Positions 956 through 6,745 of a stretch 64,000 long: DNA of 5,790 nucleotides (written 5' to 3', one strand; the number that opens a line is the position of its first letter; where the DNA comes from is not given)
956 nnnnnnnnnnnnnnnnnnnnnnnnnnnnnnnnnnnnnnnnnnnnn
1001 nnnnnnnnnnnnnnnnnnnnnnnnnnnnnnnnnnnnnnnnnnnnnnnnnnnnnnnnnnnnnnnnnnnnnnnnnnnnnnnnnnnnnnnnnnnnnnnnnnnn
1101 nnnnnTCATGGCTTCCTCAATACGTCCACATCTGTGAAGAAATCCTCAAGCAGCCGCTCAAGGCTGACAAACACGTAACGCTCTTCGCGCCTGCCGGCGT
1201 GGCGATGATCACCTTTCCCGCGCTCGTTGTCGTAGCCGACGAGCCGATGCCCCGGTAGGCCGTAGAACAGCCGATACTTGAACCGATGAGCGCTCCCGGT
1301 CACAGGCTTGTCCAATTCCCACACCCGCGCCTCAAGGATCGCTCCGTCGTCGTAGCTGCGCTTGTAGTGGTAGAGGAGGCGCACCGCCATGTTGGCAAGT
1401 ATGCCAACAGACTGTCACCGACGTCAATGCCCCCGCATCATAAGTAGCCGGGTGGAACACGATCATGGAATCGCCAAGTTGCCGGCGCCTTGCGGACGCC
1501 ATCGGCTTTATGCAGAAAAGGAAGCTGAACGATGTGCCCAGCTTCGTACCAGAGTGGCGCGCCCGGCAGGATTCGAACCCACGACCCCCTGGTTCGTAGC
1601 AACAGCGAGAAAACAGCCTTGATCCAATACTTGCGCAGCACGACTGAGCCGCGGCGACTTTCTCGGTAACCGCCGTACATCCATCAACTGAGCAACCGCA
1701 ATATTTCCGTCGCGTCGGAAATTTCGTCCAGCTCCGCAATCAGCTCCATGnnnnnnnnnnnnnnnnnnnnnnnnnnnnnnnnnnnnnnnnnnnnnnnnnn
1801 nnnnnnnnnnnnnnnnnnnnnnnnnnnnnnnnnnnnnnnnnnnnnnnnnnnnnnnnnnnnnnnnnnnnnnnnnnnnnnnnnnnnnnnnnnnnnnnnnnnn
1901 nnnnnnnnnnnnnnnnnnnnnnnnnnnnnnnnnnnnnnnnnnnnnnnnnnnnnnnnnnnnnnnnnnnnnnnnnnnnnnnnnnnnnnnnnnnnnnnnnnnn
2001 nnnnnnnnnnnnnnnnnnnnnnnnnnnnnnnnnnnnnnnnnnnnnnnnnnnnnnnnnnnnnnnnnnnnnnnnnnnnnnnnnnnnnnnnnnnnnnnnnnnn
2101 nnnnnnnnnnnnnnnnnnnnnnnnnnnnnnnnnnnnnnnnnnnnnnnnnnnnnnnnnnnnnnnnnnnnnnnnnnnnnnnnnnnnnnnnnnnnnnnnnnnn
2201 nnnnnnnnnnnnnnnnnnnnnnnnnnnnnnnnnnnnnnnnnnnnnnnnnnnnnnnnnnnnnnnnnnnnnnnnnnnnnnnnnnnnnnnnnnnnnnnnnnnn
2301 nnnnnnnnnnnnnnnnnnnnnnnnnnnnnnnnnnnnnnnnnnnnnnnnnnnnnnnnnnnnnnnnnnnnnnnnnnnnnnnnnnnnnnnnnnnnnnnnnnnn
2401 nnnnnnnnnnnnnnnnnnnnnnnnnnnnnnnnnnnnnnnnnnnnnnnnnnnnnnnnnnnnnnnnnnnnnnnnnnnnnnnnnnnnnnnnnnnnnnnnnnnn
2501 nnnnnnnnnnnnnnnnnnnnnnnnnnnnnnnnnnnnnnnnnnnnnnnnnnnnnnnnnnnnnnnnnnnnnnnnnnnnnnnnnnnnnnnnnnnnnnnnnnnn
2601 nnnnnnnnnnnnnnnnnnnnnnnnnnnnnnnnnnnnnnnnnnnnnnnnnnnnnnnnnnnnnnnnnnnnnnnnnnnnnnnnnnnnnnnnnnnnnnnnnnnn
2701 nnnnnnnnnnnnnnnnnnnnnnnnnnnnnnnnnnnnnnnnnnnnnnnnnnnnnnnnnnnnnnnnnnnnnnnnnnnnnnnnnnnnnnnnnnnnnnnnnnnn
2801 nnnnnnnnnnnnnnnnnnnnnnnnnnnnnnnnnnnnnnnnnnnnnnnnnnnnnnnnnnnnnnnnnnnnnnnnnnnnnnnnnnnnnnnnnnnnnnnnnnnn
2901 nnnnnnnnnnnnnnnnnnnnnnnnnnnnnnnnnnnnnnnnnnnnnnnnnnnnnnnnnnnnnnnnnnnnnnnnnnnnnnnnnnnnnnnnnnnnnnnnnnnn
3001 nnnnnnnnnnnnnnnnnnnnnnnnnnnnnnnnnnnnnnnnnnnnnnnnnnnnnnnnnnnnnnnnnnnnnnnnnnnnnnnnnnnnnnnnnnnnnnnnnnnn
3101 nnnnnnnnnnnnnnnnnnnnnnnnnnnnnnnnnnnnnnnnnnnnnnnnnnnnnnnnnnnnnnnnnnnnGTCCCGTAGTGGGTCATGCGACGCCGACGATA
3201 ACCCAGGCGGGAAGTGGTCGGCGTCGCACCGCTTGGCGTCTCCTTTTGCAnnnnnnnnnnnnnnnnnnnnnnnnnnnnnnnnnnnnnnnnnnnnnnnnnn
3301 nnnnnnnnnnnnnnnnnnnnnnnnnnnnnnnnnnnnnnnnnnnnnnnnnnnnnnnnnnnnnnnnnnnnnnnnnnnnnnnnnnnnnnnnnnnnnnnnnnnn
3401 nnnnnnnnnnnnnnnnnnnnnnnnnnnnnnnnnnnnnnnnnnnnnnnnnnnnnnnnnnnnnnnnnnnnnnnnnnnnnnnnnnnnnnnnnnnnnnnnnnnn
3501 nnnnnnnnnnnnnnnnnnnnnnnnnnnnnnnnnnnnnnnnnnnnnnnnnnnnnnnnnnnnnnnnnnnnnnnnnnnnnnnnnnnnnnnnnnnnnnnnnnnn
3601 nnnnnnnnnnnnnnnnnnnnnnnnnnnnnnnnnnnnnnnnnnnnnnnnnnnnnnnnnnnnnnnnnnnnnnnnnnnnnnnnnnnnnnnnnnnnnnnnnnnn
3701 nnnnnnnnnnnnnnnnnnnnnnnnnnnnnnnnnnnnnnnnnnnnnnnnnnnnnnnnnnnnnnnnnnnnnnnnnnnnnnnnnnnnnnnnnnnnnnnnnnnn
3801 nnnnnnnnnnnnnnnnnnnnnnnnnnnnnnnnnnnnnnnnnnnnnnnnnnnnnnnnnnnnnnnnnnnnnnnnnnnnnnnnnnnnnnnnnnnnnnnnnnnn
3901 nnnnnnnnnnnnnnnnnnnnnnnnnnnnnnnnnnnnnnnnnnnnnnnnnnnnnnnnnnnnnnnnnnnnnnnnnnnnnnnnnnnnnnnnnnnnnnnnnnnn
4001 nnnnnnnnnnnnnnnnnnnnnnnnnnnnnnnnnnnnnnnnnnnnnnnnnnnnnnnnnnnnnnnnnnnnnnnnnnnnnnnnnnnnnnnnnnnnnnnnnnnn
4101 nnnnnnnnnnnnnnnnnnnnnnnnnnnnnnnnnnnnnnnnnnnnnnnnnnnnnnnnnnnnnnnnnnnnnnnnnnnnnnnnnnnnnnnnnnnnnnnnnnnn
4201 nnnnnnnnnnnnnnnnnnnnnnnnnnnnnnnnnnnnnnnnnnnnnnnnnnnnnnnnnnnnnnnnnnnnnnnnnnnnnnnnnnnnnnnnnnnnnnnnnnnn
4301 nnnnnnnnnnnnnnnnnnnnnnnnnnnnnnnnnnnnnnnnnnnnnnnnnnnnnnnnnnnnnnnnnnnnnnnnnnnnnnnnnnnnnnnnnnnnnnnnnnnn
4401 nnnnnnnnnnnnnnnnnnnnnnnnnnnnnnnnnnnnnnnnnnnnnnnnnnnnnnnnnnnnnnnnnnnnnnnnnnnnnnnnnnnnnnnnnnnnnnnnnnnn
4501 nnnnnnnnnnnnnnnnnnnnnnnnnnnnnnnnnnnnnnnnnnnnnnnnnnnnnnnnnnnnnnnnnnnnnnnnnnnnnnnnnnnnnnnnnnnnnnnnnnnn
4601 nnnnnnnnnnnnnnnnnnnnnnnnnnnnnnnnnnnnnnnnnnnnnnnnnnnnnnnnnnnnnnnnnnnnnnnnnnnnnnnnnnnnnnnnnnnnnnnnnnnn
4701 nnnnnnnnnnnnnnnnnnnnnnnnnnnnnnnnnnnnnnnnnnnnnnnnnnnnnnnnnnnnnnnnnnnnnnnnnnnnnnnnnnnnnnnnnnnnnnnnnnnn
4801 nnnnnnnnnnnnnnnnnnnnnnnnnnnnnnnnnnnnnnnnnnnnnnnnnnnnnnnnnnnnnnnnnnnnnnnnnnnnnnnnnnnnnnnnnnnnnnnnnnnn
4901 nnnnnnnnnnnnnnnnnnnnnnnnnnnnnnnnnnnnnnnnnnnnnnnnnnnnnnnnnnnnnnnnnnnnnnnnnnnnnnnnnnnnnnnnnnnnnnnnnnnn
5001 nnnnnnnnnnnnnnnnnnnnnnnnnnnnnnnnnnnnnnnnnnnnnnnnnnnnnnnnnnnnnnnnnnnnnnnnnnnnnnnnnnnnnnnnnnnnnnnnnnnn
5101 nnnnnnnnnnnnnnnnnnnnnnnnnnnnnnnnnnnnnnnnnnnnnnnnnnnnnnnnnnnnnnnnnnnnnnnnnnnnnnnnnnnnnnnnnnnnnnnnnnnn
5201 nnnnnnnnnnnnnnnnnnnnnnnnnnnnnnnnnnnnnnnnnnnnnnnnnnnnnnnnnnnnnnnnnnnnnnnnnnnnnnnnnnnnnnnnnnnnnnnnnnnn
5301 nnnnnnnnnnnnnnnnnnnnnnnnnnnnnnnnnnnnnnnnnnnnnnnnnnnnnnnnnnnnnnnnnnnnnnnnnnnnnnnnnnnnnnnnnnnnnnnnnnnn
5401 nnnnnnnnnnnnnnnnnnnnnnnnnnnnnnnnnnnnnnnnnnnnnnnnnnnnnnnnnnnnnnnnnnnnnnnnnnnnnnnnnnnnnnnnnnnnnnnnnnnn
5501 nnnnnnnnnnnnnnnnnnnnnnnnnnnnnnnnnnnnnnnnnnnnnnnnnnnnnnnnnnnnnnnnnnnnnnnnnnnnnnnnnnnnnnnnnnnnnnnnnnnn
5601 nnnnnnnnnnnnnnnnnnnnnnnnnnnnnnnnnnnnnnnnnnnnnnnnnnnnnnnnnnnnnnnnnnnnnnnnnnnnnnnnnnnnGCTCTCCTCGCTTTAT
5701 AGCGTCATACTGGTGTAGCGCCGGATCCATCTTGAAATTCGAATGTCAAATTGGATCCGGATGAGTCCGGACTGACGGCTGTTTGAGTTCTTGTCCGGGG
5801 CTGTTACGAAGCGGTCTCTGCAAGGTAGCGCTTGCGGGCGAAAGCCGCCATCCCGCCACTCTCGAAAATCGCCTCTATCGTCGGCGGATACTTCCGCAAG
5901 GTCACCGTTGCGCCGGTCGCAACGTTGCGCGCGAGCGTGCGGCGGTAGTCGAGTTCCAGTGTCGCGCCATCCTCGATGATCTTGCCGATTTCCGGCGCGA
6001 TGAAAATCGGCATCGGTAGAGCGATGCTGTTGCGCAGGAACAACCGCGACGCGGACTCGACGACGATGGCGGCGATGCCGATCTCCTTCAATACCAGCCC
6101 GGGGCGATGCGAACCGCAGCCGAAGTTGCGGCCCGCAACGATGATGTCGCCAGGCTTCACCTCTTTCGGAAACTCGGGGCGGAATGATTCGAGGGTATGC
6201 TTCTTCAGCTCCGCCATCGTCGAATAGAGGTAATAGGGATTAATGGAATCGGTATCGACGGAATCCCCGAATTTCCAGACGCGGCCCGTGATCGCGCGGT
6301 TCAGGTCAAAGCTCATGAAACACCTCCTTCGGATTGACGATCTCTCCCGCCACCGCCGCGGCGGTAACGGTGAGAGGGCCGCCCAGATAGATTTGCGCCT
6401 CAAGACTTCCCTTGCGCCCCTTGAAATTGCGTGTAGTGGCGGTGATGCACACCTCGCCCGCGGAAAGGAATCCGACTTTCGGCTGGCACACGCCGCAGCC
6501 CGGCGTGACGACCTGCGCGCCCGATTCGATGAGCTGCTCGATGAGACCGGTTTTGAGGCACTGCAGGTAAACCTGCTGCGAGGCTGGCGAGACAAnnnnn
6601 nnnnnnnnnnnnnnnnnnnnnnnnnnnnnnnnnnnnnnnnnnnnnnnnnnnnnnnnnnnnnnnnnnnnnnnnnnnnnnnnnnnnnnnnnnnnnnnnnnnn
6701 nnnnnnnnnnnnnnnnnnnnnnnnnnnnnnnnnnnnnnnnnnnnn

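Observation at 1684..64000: Extreme iteration of PrpD-family and TctC/Bug genes with no TctA/TctB partner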

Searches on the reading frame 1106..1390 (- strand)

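Call 9: search_protein_families(library=pfam, proteins=[window:1106-1390:-])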
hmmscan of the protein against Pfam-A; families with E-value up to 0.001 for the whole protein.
window:1106-1390:- (94 aa): 1 family
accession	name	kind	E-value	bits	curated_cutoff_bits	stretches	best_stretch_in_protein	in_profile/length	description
PF20126.4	TumE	-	1.1e-13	51.4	23.4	1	13-88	3-80/81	Toxin TumE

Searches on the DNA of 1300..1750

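Call 70: search_rna_families(source=window, start=1300, end=1750, threshold=evalue, max_evalue=1, show_alignments=2)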
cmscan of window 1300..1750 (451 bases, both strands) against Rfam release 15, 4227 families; matches with E-value up to 1: 0.
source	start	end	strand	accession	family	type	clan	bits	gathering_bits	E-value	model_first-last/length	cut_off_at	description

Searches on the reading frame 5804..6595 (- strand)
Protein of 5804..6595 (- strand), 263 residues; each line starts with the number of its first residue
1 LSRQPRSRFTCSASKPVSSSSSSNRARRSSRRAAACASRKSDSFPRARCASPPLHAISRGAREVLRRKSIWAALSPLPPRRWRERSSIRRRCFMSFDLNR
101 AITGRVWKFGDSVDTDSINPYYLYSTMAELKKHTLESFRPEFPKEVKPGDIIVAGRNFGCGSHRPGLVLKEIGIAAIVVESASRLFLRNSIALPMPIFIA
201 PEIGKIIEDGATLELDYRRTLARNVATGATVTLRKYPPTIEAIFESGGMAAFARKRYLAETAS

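Call 9: search_protein_families(library=pfam, proteins=[window:5804-6595:-])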
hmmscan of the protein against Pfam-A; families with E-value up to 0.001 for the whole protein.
window:5804-6595:- (263 aa): 1 family
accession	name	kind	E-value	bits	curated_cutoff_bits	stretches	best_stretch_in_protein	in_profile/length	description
PF00694.25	Aconitase_C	-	3.7e-06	27.7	22.8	1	144-191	69-119/131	Aconitase C-terminal domain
